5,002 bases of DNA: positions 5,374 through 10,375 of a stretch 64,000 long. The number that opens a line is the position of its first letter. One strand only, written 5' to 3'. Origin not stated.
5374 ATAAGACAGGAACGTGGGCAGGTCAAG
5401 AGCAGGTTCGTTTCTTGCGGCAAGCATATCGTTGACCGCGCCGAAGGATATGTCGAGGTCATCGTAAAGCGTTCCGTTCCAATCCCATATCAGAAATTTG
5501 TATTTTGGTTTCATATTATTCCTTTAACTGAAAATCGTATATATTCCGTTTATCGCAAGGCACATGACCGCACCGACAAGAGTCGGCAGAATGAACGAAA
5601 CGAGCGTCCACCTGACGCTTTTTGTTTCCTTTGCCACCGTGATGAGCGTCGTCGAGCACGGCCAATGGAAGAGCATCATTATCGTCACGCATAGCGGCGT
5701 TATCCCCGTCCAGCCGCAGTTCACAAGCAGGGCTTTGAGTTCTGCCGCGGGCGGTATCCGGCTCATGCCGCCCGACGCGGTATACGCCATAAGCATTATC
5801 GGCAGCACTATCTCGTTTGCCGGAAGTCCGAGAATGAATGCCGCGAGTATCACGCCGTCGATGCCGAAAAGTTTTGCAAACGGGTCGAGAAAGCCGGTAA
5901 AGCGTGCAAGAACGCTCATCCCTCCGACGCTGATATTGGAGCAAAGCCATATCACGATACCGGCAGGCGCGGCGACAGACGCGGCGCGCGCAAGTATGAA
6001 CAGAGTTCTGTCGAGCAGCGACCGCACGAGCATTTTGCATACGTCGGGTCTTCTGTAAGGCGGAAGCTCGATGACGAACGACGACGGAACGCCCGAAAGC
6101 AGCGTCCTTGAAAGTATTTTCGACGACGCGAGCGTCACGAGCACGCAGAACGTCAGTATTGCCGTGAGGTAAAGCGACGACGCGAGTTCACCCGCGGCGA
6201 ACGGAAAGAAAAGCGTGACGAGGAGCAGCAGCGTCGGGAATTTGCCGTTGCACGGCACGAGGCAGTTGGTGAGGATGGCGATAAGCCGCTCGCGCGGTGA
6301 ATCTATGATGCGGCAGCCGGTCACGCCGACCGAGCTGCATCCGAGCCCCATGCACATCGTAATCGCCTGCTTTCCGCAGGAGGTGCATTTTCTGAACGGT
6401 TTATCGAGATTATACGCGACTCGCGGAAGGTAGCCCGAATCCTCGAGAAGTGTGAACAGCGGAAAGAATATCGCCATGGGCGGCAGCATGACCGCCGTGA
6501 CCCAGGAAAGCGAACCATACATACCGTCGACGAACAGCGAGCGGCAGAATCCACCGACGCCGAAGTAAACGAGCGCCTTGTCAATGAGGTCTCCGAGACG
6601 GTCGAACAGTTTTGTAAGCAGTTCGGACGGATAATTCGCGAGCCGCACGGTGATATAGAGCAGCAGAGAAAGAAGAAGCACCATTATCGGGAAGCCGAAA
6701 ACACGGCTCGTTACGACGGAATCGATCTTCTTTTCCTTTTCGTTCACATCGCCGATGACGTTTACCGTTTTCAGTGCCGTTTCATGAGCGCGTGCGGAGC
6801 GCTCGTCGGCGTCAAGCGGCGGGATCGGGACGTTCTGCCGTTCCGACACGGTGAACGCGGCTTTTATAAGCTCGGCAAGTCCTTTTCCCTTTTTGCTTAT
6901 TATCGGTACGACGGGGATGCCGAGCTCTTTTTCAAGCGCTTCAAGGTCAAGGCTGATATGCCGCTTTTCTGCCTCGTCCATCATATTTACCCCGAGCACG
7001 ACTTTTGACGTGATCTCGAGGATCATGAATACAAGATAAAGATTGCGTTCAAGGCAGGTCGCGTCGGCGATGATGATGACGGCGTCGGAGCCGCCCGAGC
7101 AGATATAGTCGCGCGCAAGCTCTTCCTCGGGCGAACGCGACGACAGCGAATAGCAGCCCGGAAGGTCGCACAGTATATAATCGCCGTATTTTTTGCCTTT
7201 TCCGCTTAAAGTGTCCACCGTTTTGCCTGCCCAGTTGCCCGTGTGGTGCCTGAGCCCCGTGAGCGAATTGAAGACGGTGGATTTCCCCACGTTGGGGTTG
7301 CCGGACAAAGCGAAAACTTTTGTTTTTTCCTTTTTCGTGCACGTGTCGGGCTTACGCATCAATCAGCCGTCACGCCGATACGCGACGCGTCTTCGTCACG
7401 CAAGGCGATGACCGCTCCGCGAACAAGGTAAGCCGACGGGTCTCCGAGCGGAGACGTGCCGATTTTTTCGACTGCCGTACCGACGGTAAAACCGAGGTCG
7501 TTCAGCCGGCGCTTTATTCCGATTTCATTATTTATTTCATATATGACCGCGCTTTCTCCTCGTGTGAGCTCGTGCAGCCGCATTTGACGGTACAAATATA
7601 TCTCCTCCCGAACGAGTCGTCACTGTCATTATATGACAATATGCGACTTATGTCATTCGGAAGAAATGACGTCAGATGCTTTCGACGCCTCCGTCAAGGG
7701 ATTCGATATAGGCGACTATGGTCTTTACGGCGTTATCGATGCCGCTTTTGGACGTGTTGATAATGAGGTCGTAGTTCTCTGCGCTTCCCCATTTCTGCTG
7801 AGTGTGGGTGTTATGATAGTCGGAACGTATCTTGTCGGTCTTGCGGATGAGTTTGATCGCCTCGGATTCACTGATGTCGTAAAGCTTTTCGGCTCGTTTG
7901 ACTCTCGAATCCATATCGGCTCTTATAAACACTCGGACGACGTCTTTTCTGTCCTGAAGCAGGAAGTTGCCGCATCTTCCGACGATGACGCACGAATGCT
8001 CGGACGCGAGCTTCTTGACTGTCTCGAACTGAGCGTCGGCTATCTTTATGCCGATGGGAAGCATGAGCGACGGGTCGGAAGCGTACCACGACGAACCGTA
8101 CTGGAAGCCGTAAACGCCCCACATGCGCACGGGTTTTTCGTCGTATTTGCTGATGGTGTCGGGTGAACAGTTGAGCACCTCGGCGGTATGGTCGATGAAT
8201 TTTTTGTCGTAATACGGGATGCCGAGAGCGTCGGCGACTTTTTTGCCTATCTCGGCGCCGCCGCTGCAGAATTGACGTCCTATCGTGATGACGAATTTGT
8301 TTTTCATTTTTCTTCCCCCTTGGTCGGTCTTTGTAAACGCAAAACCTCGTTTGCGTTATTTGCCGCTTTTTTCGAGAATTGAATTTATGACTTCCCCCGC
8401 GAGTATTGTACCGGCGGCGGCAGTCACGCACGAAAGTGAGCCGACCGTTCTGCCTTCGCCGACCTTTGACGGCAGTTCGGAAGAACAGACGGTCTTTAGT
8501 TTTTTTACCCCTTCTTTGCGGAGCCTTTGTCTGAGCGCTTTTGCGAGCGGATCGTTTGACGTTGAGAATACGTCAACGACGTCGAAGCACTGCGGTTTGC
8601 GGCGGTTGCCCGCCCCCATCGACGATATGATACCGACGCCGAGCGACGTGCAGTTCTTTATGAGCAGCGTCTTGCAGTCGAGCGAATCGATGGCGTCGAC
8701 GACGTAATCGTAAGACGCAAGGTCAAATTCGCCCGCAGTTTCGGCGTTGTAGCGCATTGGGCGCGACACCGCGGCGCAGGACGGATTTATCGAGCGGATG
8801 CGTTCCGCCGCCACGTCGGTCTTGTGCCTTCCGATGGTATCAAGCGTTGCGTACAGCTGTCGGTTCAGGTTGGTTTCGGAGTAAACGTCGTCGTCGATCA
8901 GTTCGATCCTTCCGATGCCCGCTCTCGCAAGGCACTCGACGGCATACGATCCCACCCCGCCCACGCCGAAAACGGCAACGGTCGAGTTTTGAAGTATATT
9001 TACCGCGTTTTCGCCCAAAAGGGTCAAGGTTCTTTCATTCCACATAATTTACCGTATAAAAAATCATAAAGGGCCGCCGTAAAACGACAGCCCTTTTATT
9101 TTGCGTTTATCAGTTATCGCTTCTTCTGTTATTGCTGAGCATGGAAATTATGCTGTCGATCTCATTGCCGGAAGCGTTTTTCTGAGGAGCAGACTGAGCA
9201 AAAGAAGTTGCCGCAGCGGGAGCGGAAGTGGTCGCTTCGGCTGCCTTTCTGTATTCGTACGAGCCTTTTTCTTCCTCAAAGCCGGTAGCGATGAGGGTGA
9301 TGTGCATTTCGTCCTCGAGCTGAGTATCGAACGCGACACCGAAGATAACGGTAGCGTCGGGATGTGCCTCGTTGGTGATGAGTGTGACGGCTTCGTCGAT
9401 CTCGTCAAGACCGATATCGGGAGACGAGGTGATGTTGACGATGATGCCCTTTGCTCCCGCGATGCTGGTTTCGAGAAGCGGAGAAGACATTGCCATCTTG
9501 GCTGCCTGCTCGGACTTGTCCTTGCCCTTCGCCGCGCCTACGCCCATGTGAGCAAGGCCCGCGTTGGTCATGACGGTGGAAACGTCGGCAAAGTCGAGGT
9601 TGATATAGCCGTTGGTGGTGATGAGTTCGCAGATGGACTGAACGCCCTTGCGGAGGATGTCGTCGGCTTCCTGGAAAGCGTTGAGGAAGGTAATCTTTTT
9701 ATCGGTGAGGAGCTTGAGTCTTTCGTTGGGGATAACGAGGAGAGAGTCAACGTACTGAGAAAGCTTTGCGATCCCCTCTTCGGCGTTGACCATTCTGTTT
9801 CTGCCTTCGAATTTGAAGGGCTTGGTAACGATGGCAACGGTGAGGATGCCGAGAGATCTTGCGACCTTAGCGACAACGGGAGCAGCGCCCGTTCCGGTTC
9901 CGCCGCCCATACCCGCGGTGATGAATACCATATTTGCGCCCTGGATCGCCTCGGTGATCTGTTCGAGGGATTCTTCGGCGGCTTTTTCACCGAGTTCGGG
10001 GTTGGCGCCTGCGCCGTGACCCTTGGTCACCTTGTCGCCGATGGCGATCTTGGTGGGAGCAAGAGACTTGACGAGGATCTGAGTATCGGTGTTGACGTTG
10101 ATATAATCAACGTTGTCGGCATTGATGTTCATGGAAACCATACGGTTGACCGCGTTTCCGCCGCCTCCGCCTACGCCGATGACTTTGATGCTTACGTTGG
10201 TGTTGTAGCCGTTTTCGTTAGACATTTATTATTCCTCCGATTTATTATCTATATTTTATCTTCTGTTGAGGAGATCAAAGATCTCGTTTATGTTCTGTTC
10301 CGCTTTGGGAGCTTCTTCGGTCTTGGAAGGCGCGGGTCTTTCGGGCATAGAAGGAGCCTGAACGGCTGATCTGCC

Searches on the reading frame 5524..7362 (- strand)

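Call 83: search_protein_families(library=pfam, proteins=[window:5524-7362:-], max_evalue=0.0001)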
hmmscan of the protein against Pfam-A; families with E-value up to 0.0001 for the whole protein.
window:5524-7362:- (612 aa): 4 families
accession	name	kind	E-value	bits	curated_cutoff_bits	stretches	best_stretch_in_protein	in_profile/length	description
PF02421.24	FeoB_N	-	1.7e-54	184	27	1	17-168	3-155/156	Ferrous iron transport protein B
PF07670.19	Gate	-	2.6e-21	76.5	29.6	2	291-380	3-99/104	Nucleoside recognition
PF01926.29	MMR_HSR1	-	8.2e-15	55.4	21.9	1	18-106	3-91/113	50S ribosome-binding GTPase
PF07664.17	FeoB_C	-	4.3e-12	46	26.6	1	401-448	3-51/54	Ferrous iron transport protein B C terminus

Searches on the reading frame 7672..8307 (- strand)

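Call 83: search_protein_families(library=pfam, proteins=[window:7672-8307:-], max_evalue=0.0001)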
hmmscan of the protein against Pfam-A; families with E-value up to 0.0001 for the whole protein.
window:7672-8307:- (211 aa): 1 family
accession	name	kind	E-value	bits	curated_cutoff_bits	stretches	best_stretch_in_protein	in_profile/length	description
PF13189.12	Cytidylate_kin2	-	8e-53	179.7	28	1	6-187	1-176/176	Cytidylate kinase-like family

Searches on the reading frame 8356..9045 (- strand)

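Call 83: search_protein_families(library=pfam, proteins=[window:8356-9045:-], max_evalue=0.0001)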
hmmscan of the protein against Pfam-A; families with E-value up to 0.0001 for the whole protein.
window:8356-9045:- (229 aa): 1 family
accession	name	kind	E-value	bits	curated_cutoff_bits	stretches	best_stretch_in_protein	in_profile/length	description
PF00899.27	ThiF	-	2.9e-39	135.1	28.1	1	7-226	7-205/238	ThiF family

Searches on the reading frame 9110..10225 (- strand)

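Call 83: search_protein_families(library=pfam, proteins=[window:9110-10225:-], max_evalue=0.0001)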
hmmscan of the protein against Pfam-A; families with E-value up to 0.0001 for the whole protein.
window:9110-10225:- (371 aa): 2 families
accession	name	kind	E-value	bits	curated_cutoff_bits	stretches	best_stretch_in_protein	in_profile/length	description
PF00091.31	Tubulin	-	3.9e-50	171.2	33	1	12-171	1-186/190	Tubulin/FtsZ family, GTPase domain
PF12327.13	FtsZ_C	-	4.4e-32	110.7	27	1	223-317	1-95/95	FtsZ family, C-terminal domain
